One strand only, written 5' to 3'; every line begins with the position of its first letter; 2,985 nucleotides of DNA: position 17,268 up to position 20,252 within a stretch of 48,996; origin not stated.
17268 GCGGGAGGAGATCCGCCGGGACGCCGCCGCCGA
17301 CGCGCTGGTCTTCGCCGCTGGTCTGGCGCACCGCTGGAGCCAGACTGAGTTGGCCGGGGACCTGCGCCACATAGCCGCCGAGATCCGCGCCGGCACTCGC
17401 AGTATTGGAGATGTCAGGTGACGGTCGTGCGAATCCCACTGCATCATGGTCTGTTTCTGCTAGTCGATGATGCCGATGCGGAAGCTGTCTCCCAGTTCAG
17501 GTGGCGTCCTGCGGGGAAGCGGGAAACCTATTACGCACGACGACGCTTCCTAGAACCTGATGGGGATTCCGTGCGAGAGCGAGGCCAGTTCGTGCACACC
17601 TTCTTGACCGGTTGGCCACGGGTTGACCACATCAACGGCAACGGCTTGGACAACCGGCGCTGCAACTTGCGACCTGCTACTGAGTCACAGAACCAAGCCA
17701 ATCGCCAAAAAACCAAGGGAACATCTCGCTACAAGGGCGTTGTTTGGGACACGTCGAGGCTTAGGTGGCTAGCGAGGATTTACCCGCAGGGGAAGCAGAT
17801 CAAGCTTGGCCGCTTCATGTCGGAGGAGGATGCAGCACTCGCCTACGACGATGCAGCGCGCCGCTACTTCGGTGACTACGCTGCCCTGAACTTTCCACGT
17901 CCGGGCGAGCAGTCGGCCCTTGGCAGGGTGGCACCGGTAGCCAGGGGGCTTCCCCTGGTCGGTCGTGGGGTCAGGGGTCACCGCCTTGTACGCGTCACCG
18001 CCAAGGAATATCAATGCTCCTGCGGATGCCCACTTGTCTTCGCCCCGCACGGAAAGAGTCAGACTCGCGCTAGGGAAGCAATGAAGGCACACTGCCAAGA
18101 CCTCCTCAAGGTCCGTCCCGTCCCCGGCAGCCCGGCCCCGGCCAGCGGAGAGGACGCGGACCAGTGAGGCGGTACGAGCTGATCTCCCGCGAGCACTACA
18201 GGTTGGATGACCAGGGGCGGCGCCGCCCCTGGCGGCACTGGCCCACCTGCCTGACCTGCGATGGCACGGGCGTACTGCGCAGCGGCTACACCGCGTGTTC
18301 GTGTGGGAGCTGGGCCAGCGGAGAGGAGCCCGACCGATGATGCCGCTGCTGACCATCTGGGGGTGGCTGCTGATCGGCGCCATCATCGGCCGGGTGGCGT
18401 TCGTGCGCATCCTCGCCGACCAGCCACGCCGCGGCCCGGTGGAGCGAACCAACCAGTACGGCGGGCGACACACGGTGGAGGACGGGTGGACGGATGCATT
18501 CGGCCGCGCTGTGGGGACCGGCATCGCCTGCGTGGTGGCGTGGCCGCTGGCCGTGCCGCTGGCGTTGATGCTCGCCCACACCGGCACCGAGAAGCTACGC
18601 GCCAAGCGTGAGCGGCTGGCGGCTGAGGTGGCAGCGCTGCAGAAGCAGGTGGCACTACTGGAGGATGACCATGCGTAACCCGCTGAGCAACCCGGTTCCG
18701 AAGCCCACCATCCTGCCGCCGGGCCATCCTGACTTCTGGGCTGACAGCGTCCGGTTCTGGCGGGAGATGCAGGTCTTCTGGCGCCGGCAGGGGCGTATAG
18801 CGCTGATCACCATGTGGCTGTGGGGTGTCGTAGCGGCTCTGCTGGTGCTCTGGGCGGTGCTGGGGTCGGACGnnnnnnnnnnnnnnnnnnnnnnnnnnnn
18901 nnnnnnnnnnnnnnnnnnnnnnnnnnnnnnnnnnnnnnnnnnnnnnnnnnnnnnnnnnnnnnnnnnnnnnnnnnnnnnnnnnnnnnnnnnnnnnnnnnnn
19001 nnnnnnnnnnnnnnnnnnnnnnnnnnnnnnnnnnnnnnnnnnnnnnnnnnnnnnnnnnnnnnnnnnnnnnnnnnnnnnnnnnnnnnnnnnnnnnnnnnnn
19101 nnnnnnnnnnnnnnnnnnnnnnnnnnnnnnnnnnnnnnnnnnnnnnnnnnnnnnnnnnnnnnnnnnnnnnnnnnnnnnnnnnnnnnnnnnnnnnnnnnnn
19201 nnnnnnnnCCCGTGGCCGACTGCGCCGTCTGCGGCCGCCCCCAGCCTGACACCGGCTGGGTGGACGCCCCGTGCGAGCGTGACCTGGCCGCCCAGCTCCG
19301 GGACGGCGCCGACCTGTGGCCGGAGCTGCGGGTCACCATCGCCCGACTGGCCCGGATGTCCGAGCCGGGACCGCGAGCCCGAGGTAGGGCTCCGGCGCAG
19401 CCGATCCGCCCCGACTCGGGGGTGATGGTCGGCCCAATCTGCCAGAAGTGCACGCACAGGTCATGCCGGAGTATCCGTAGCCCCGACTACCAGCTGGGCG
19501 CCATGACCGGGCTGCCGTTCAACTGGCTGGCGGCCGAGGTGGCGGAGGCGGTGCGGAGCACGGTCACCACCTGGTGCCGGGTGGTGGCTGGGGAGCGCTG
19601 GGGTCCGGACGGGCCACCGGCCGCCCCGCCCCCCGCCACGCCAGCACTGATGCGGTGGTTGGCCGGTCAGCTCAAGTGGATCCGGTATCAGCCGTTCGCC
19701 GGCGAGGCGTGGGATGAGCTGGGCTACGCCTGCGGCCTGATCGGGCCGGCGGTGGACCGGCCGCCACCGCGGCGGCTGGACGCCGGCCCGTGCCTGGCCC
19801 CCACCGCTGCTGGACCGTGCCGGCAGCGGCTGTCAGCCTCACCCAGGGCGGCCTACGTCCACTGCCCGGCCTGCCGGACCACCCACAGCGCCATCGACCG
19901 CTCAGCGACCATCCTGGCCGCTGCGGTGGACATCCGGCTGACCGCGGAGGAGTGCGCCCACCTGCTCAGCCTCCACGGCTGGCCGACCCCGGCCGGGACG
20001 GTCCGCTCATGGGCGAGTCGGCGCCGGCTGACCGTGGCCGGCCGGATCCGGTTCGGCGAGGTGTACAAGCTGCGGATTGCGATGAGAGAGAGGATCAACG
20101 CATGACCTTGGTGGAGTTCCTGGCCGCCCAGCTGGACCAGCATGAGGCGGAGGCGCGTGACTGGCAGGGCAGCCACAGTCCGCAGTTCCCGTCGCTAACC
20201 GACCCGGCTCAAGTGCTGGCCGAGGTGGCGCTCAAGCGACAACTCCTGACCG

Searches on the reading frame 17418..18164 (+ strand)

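Call 69: search_protein_families(library=phrogs, max_evalue=0.001, proteins=[window:17418-18164:+])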
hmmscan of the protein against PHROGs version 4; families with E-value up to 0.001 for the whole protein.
window:17418-18164:+ (249 aa): 9 families
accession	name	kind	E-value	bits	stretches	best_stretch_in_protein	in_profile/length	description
phrog_99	-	DNA, RNA and nucleotide metabolism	7.7e-35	122.3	1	66-160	172-269/383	HNH endonuclease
phrog_4578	-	DNA, RNA and nucleotide metabolism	4.8e-21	76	1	68-155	31-119/130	HNH endonuclease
phrog_36769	-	unknown function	2.3e-14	54.5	1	58-168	243-366/367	-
phrog_374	-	DNA, RNA and nucleotide metabolism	5.1e-14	53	1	69-158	326-414/617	HNH endonuclease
phrog_3593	-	DNA, RNA and nucleotide metabolism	2.6e-12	47.9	1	69-152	113-198/210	HNH endonuclease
phrog_13470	-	DNA, RNA and nucleotide metabolism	2.7e-08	35.1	1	72-154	59-146/152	HNH endonuclease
phrog_953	-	DNA, RNA and nucleotide metabolism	2e-06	28.4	1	92-150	301-361/420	HNH endonuclease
phrog_59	-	DNA, RNA and nucleotide metabolism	2.9e-06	27.9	1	68-143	207-256/423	HNH endonuclease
phrog_959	-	DNA, RNA and nucleotide metabolism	1.3e-05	26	1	65-101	75-111/138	HNH endonuclease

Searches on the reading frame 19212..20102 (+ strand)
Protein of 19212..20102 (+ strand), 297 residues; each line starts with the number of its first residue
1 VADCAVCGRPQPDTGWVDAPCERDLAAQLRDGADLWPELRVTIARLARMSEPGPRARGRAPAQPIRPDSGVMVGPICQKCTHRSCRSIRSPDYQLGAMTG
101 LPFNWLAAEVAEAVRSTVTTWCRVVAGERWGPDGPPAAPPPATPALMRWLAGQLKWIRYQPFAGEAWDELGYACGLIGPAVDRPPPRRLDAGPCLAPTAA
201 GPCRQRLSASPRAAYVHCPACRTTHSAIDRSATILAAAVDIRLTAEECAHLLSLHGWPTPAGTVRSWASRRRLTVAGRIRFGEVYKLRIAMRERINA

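Call 69: search_protein_families(library=phrogs, max_evalue=0.001, proteins=[window:19212-20102:+])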
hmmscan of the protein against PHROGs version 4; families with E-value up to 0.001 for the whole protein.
window:19212-20102:+ (297 aa): 1 family
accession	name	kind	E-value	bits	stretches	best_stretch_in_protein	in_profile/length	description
phrog_908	-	unknown function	2.1e-36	126.7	1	1-287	51-300/361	-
